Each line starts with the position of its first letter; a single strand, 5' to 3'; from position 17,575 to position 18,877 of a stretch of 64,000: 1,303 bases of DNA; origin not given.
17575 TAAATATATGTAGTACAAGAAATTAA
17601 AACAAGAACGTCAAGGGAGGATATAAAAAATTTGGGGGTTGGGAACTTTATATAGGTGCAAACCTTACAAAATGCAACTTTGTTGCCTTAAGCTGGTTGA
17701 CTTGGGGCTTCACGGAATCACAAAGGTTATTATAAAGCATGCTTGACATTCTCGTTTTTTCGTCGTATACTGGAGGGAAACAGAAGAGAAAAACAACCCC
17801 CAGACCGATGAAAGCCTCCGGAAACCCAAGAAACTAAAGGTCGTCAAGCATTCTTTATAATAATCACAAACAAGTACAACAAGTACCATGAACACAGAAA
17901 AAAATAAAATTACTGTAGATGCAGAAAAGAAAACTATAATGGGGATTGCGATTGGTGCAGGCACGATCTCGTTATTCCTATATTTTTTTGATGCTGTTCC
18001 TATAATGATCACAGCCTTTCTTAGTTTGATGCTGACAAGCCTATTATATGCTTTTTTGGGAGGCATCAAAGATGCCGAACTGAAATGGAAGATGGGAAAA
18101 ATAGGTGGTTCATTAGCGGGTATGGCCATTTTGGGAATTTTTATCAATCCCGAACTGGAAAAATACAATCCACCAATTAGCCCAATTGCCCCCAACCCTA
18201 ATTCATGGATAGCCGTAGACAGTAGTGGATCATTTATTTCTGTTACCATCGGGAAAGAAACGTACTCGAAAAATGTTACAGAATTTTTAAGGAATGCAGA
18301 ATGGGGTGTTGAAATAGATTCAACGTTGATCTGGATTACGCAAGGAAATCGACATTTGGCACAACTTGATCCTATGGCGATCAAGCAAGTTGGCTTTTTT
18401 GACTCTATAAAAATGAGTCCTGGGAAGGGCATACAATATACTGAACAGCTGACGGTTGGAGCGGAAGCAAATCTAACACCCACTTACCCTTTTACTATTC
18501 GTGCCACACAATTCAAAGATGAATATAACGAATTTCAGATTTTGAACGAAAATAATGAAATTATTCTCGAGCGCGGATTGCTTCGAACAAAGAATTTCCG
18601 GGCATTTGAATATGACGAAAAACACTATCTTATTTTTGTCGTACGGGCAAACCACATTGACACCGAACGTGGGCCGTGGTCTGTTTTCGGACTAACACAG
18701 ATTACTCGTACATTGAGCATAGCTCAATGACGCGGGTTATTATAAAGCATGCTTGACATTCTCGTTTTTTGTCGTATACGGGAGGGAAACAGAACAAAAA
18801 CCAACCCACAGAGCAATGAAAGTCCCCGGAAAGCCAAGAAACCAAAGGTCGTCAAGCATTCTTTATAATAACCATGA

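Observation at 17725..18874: A gene precisely bracketed by two ~140-bp MITE-like elements with 21-bp terminal inverted repeats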

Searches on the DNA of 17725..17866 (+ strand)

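Call 25: search_dna_similar(query=window:17725-17866:+, collection=plasmids, mode=distant, max_evalue=1)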
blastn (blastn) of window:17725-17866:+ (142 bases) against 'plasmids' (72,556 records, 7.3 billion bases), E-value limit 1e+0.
No match.

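Call 26: search_dna_similar(query=window:17725-17866:+, collection=phages, mode=distant, max_evalue=1)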
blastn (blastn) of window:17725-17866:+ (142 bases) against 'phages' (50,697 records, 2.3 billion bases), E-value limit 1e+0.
Records with a match: 4; places in all: 4; records where one place covers at least 80% of the query: 0.
Best place of each record, by identity: 90-95% 4.
By first word of the organism name: Enterococcus 4.
By host as written in the record: Enterococcus faecium 2; Enterococcus faecium E1071 1; Enterococcus sp. 1.
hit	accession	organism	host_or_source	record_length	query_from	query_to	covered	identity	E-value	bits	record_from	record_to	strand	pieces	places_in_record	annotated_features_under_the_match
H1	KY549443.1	Enterococcus phage EFP01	Enterococcus faecium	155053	107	132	18%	92.3%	4e-1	39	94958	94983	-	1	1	putative N-acetylmuramoyl-L-alanine amidase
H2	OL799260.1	Enterococcus phage phiSHEF16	Enterococcus faecium E1071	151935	107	132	18%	92.3%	4e-1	39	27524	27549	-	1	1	N-acetylmuramoyl-L-alanine amidase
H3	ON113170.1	Enterococcus phage vB_OCPT_CCS1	Enterococcus sp.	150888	107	132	18%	92.3%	4e-1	39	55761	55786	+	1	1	hypothetical protein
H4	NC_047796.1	Enterococcus phage EFP01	Enterococcus faecium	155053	107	132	18%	92.3%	4e-1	39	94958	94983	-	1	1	endolysin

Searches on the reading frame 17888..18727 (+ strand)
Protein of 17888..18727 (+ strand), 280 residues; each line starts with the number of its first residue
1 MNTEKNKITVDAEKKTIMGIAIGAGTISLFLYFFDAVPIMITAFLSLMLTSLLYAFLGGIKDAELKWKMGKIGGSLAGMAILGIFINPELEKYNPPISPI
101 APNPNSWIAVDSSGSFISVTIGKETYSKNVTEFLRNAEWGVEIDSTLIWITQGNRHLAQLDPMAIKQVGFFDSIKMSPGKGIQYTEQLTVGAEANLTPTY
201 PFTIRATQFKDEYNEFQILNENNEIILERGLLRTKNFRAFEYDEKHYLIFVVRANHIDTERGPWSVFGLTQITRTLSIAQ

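Call 9: find_homologous_proteins(query=window:17888-18727:+)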
Query window:17888-18727:+ (280 aa): 5 proteins with E <= 0.001 among 827 candidates.
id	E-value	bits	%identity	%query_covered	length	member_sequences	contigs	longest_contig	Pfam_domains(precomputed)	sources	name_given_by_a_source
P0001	3.1e-183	625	100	100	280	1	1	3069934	-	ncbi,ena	-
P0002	1.0e-88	315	54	97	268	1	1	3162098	-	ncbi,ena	-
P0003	1.4e-75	272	48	96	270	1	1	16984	-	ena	-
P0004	1.2e-68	249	49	88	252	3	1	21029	-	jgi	-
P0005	2.9e-51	192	44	82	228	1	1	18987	-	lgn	-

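Call 11: find_encoding_contigs(protein=P0001, flank=10000)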
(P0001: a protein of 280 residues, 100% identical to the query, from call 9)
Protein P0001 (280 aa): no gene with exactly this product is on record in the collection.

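Call 12: find_encoding_contigs(protein=P0002, flank=10000)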
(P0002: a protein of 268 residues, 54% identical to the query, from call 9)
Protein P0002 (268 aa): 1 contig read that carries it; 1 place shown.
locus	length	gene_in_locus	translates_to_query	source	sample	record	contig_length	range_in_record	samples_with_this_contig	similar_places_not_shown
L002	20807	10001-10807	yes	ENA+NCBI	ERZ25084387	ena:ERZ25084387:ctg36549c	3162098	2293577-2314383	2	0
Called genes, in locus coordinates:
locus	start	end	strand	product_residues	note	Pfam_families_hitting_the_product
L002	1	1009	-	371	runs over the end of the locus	PF00950:ABC-3, PF01032:FecCD (faint)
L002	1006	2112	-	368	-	PF00950:ABC-3, PF01032:FecCD (weak)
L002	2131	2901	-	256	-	PF00005:ABC_tran, PF02463:SMC_N (faint), PF13304:AAA_21 (faint)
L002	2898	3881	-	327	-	PF01297:ZnuA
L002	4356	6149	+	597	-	PF00664:ABC_membrane, PF00005:ABC_tran, PF02463:SMC_N (faint)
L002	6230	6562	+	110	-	PF02627:CMD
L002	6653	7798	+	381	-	PF04055:Radical_SAM, PF12345:DUF3641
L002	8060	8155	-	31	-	-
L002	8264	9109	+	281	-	PF20016:ThsA_Macro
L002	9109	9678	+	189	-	PF08937:ThsB_TIR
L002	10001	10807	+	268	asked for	-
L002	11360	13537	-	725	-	-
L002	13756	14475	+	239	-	PF13087:AAA_12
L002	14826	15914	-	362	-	PF01381:HTH_3, PF13560:HTH_31 (weak), PF06114:Peptidase_M78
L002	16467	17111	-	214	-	-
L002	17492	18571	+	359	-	-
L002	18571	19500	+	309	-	-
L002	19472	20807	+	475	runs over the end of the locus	PF00709:Adenylsucc_synt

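Call 17: search_protein_families(library=pfam, proteins=[window:17888-18727:+], max_evalue=0.01)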
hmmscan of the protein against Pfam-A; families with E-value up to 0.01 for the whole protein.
window:17888-18727:+ (280 aa): 0 families

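Call 18: search_protein_families(library=padloc, proteins=[window:17888-18727:+], max_evalue=0.01)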
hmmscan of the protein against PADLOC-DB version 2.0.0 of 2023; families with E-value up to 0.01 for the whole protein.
window:17888-18727:+ (280 aa): 0 families

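Call 21: find_encoding_contigs(protein=P0003, flank=10000)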
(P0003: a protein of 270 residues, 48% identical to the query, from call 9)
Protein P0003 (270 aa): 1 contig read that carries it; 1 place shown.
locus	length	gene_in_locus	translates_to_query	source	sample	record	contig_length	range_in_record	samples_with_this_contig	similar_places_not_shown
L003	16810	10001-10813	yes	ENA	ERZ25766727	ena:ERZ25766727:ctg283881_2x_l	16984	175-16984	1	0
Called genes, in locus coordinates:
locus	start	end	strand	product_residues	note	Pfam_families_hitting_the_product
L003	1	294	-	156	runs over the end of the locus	?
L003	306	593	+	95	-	PF02686:GatC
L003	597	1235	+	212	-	-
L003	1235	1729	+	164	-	-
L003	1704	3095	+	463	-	PF09586:YfhO (weak)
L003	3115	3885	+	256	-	PF13579:Glyco_trans_4_4, PF13439:Glyco_transf_4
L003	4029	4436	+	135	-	-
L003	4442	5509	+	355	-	PF02350:Epimerase_2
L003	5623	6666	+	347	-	PF00534:Glycos_transf_1, PF13692:Glyco_trans_1_4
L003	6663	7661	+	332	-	PF04230:PS_pyruv_trans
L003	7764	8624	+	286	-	PF13384:HTH_23 (weak), PF13936:HTH_38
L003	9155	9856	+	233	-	-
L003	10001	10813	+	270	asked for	-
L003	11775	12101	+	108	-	-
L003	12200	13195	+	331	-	-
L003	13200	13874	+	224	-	-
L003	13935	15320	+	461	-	PF00425:Chorismate_bind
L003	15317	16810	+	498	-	?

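Call 22: find_encoding_contigs(protein=P0004, flank=10000)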
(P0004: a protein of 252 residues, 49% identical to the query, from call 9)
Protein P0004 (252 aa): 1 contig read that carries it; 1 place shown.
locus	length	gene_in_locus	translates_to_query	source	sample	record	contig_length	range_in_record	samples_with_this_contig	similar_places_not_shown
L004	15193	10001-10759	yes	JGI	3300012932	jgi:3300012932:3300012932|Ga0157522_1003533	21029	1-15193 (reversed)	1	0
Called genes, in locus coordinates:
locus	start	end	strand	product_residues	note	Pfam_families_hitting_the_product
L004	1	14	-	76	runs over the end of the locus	-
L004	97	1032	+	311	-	PF16745:RsgA_N, PF01926:MMR_HSR1 (faint), PF03193:RsgA_GTPase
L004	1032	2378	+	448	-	PF14312:FG-GAP_2 (faint), PF18962:Por_Secre_tail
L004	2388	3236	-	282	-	PF01168:Ala_racemase_N, PF00842:Ala_racemase_C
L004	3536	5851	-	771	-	PF01751:Toprim, PF01131:Topoisom_bac, PF13368:Toprim_C_rpt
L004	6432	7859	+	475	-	PF00884:Sulfatase, PF01663:Phosphodiest (weak), PF16347:SGSH_C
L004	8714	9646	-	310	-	PF14022:DUF4238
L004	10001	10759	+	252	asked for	-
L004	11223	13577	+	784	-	PF04313:HSDR_N, PF13588:HSDR_N_2 (weak), PF00270:DEAD, PF04851:ResIII, PF18766:SWI2_SNF2, PF00271:Helicase_C (faint), PF08463:EcoEI_R_C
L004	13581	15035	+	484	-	PF12161:HsdM_N, PF02384:N6_Mtase, PF01170:UPF0020 (faint), PF07669:Eco57I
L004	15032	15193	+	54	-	?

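Call 23: find_encoding_contigs(protein=P0005, flank=10000)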
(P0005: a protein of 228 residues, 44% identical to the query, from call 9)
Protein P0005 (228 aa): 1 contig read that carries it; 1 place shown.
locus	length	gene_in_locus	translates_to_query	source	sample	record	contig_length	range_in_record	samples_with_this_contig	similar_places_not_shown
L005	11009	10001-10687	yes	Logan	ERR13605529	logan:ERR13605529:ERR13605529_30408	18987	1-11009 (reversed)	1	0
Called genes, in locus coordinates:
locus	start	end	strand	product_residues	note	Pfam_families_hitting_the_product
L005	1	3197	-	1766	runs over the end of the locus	PF01580:FtsK_SpoIIIE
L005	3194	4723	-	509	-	PF26611:MAD7 (weak)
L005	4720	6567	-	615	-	-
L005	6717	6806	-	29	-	-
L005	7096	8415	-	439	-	-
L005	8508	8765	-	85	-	-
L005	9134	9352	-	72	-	-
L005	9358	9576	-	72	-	-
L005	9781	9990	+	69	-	-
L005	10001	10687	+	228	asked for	-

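Call 65: search_protein_representatives(protein=window:17888-18727:+)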
Query: 280 residues. Proteins with E-value up to 0.001 (for the whole library): 86; up to 1e-10: 33; up to 1e-30: 11. The best 86 are listed.
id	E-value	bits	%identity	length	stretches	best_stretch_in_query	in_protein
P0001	9.8e-184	625.1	100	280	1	1-280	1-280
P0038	1.4e-70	254.0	48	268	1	19-277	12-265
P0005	9.2e-52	192.4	45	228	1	48-276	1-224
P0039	3.4e-51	190.5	41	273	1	27-272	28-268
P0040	6.0e-49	183.2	44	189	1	87-276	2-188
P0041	1.5e-46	175.3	36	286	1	27-276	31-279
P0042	2.4e-44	168.0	37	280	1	16-273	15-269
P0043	7.4e-43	163.2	37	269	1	11-273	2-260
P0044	1.2e-41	159.2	50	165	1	11-177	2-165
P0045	1.3e-37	146.0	35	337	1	14-275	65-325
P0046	1.7e-35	139.0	38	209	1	64-267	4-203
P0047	4.9e-30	121.2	35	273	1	17-276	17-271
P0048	1.1e-27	113.4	35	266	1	11-220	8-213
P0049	8.2e-27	110.6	49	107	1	177-277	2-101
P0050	3.4e-17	79.0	28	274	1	17-277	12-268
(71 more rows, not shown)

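Call 66: predict_structure(alignment_id=A2)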
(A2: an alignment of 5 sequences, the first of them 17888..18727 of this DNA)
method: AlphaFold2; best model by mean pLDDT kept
length: 280 residues; sequences in the alignment: 5
mean_pLDDT: 51.0   pTM: 0.37
mean pLDDT of the five models: 51.0, 50.3, 43.8, 43.7, 42.0
residues with pLDDT >= 90: 0; 70-90: 49; 50-70: 77; < 50: 154
segments of 3 or more residues with pLDDT < 50: 1-10, 51-152, 157-159, 161-181, 192-194, 274-280
pLDDT, mean of each block of 10 residues (from residue 1): 41 60 65 51 51 42 32 35 33 28 31 42 41 42 44 50 40 36 67 51 78 78 78 60 67 73 73 40
secondary structure, 60 per line:
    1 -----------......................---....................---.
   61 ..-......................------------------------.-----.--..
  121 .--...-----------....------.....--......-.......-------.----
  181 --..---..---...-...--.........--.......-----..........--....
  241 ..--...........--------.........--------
elements in order: H12-33 H37-56 H64-85 E119-121 E124-126 E138-141 E148-152 E155-160 H162-168 E197-199 E202-210 E213-219 E225-234 E237-242 E245-255 E264-272

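Call 69: search_protein_families(library=pfam, alignment_id=A3, max_evalue=0.01)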
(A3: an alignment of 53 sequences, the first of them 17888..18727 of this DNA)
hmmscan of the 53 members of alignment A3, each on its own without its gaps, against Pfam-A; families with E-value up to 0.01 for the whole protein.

A. member 1, window:17888-18727:+ (280 aa): 0 families

B. families by the number of members that match (of 53 scanned): 1 family
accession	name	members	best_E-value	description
PF13886.12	TM7S3_TM198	1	0.0009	TM7S3/TM198-like domain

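Call 74: predict_structure(alignment_id=A3)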
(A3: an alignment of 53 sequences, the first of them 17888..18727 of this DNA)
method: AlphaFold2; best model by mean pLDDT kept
length: 280 residues; sequences in the alignment: 53
mean_pLDDT: 85.5   pTM: 0.64
mean pLDDT of the five models: 85.5, 85.4, 84.3, 84.2, 83.2
residues with pLDDT >= 90: 153; 70-90: 75; 50-70: 50; < 50: 2
segments of 3 or more residues with pLDDT < 50: none
pLDDT, mean of each block of 10 residues (from residue 1): 56 85 94 86 83 73 54 61 69 59 83 89 82 89 92 94 91 93 98 98 98 97 96 94 97 97 98 86
secondary structure, 60 per line:
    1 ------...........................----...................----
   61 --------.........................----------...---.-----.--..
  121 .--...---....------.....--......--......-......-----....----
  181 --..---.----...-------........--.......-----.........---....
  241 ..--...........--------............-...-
elements in order: H7-33 H38-56 H69-93 E119-121 E124-126 H130-133 E140-144 E147-152 E155-160 H162-167 E173-176 E193-195 E203-210 E213-219 E225-233 E237-242 E245-255 E264-275

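Call 76: fold_search(model_id=the predicted structure, library=pdb)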
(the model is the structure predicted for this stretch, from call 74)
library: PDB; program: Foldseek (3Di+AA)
matches with E <= 10: 827; with E <= 0.001: 0
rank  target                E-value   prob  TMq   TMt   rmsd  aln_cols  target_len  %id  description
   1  3wg8                  9.3e-03  0.30  0.11  0.14  15.6       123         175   16  Crystal structure of the abscisic acid receptor PYR1 in complex with an antagonist AS6 (released 2014-05-07)
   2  5moa                  1.6e-02  0.35  0.11  0.15  14.2       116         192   15  ABA RECEPTOR FROM TOMATO, SlPYL1 (released 2017-08-02)
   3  3kay_B                2.6e-02  0.23  0.10  0.14  14.4       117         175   15  Crystal structure of abscisic acid receptor PYL1 (released 2009-12-08)
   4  8tvi_A                3.3e-02  0.72  0.14  0.09   8.0        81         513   12  Langya Virus G glycoprotein (LayV G) with stabilizing mutations (released 2024-05-01)
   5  5gwo_C                3.5e-02  0.21  0.10  0.16  16.3       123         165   15  Crystal structure of RCAR3:PP2C S265F/I267M with (+)-ABA (released 2017-09-13)
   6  7z1p                  3.5e-02  0.20  0.10  0.13  14.2       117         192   15  X-ray crystal structure of SLPYL1-E151D mutant (released 2022-07-13)
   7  3kdj_A                4.1e-02  0.16  0.10  0.14  16.2       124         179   16  Complex structure of (+)-ABA-bound PYL1 and ABI1 (released 2009-11-10)
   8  8k80_A                4.9e-02  0.57  0.14  0.10   8.0        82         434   10  Crystal structure of Langya Virus attachment (G) glycoprotein (released 2023-09-13)
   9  4wvo_A                4.9e-02  0.18  0.12  0.18  16.7       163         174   12  An engineered PYR1 mandipropamid receptor in complex with mandipropamid and HAB1 (released 2015-02-11)
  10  5zcg_D                5.8e-02  0.18  0.10  0.16  16.3       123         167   15  Crystal structure of OsPP2C50 S265L/I267V:OsPYL/RCAR3 with (+)-ABA (released 2019-03-06)
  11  5ujv_A                5.8e-02  0.15  0.11  0.14  16.0       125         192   15  Crystal structure of FePYR1 in complex with abscisic acid (released 2017-11-08)
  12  5ujv_B                6.1e-02  0.18  0.10  0.14  14.8       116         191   14  Crystal structure of FePYR1 in complex with abscisic acid (released 2017-11-08)
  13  5nop_B                6.5e-02  0.57  0.14  0.10   7.4        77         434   12  Structure of Mojiang virus attachment glycoprotein (released 2017-07-19)
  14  8ja5_A                7.3e-02  0.66  0.15  0.11   8.2        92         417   12  Crystal structure of Nipah Virus attachment (G) glycoprotein in complex with neutralizing antibody 14F8 (released 2024-05-08)
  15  9lue_G                7.7e-02  0.69  0.15  0.11   8.4        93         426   14  Cryo-EM structure of the Nipah G head domain in complex with three Fabs (released 2025-11-26)
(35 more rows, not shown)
